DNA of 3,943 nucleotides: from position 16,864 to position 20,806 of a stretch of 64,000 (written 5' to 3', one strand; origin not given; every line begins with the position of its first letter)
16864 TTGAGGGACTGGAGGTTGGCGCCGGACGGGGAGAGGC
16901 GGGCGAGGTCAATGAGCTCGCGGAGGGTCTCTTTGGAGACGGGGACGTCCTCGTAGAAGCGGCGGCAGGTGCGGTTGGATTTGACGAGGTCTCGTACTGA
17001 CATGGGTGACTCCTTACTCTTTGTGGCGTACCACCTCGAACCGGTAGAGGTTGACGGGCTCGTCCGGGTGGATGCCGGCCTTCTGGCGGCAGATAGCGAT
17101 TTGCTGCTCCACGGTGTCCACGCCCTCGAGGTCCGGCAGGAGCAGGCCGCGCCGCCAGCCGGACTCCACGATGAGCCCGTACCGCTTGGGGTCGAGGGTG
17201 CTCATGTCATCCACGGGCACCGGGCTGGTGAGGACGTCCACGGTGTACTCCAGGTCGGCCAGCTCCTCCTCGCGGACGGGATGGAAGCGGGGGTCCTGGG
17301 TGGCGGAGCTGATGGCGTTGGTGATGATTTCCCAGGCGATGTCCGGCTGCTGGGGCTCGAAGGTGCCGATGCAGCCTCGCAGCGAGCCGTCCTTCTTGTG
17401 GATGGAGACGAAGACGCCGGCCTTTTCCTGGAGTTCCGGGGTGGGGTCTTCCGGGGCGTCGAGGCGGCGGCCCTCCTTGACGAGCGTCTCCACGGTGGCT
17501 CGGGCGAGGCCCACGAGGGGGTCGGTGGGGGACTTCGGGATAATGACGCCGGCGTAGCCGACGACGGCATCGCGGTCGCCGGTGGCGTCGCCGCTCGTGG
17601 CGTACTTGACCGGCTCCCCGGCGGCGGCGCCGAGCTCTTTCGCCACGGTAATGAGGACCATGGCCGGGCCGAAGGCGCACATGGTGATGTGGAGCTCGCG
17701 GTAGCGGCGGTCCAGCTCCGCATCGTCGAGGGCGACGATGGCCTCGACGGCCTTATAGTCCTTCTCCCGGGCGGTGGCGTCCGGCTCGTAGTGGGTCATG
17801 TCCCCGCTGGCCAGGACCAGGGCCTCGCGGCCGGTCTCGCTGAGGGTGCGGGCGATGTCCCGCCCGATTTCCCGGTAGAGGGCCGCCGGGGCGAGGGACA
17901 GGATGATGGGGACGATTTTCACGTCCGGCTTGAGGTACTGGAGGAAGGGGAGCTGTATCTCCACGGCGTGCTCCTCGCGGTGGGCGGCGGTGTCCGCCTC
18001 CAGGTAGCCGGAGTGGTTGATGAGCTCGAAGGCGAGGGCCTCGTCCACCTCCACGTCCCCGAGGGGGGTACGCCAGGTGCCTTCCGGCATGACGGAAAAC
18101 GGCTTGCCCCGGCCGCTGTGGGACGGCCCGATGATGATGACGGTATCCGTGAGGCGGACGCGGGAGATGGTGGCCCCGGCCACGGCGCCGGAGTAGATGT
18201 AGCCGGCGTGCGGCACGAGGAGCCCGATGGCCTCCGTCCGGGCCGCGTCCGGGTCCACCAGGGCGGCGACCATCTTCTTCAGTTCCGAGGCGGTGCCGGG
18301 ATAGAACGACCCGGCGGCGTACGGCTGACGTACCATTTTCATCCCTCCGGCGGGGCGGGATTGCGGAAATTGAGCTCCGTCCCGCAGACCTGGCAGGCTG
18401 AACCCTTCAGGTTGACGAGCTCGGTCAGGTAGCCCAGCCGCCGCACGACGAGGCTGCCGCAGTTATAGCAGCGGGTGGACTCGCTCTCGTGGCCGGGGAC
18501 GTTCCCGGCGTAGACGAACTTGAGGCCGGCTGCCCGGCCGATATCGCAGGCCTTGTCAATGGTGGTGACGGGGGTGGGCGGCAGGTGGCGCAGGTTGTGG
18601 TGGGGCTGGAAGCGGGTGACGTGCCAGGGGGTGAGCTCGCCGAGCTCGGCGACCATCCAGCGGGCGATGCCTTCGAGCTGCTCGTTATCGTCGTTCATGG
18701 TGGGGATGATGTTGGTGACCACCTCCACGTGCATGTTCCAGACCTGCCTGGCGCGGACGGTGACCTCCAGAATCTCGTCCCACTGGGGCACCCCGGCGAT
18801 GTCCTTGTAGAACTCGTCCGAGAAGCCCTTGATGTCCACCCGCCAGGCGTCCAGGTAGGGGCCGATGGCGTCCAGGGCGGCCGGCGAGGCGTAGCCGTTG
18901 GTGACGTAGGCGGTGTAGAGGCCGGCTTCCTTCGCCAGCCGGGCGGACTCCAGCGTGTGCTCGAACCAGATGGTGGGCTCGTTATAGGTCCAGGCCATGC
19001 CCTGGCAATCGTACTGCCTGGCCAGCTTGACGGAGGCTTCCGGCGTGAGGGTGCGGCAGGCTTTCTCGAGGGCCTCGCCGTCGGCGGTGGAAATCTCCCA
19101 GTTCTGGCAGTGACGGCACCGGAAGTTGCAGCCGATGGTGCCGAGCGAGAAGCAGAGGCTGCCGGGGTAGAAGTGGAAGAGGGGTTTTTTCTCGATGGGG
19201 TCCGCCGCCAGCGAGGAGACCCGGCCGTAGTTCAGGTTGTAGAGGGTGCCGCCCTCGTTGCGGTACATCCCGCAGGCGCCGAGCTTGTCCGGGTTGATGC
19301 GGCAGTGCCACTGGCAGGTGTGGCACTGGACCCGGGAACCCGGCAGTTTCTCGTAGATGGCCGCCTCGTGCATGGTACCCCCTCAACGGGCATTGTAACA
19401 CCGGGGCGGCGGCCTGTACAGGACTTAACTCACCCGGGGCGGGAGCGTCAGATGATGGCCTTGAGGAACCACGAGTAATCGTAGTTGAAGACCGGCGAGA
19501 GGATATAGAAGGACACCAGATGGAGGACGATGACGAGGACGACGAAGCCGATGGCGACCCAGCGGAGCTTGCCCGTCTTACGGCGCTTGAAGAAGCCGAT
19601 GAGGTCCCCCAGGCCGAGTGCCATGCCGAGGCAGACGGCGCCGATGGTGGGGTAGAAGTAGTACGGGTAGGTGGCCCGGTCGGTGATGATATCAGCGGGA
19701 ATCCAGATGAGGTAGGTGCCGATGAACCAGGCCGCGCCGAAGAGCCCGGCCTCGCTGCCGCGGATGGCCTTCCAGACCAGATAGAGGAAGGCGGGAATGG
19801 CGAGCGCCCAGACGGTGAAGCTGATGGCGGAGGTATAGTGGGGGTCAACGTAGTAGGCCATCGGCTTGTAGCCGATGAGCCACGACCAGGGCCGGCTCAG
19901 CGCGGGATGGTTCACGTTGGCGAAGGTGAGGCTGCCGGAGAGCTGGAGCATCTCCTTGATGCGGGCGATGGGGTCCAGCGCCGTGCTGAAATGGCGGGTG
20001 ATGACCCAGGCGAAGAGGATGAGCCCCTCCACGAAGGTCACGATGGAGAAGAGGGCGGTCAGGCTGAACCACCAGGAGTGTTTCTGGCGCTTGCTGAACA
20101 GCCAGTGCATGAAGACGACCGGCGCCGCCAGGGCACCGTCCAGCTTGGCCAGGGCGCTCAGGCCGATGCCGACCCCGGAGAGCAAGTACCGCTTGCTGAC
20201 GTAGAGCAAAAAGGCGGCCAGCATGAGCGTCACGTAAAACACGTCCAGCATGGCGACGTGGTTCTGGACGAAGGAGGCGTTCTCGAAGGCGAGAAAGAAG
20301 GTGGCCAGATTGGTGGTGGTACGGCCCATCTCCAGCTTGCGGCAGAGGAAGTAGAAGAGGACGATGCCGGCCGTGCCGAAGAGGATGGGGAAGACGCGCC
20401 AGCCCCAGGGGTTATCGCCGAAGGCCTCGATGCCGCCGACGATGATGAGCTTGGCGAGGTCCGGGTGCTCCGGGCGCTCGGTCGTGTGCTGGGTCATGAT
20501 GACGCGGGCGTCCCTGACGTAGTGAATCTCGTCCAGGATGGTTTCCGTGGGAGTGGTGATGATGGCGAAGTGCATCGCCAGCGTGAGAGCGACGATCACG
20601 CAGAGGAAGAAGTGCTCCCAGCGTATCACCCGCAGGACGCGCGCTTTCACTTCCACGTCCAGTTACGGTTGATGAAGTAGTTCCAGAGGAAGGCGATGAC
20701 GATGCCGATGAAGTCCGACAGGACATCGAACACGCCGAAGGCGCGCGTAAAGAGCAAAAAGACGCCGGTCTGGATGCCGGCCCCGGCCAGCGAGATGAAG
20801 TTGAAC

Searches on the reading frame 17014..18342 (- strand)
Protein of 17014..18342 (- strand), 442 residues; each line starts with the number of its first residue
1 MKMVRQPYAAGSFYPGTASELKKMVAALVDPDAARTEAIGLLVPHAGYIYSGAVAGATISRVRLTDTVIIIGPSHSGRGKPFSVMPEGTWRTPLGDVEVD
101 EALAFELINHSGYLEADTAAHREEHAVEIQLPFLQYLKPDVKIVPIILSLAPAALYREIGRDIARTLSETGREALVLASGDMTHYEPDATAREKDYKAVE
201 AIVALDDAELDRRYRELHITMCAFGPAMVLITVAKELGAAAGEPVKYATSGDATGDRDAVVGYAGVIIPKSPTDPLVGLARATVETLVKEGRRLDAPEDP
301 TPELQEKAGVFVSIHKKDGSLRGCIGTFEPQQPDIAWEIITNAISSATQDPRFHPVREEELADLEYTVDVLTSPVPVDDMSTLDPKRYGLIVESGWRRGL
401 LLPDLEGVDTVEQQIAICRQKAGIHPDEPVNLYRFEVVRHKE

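Call 20: search_protein_families(library=pfam, proteins=[window:17014-18342:-])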
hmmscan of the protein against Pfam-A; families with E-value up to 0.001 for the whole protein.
window:17014-18342:- (442 aa): 2 families
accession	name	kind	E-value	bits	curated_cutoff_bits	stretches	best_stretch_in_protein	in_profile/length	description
PF01875.22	Memo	-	8.1e-70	235.5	27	1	7-266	2-268/269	Memo-like protein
PF01871.22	AMMECR1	-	9.1e-48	162.4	25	1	278-438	2-166/168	AMMECR1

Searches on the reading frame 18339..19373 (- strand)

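Call 20: search_protein_families(library=pfam, proteins=[window:18339-19373:-])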
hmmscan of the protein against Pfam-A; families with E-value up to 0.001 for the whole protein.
window:18339-19373:- (344 aa): 1 family
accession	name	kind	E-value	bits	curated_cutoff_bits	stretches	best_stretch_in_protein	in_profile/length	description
PF04055.27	Radical_SAM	-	1.4e-19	71.3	29.5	1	79-239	4-165/166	Radical SAM superfamily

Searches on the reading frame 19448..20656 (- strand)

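Call 20: search_protein_families(library=pfam, proteins=[window:19448-20656:-])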
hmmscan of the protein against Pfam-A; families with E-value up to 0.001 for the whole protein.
window:19448-20656:- (402 aa): 3 families
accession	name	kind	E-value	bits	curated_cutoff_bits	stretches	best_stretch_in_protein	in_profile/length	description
PF02366.24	PMT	-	5.1e-07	29.9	22.7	1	77-217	75-236/245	Dolichyl-phosphate-mannose-protein mannosyltransferase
PF13231.12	PMT_2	-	2.9e-06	28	26.1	1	64-208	2-154/160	Dolichyl-phosphate-mannose-protein mannosyltransferase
PF09594.16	GT87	-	0.00033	20.9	25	1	99-312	36-228/237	Glycosyltransferase family 87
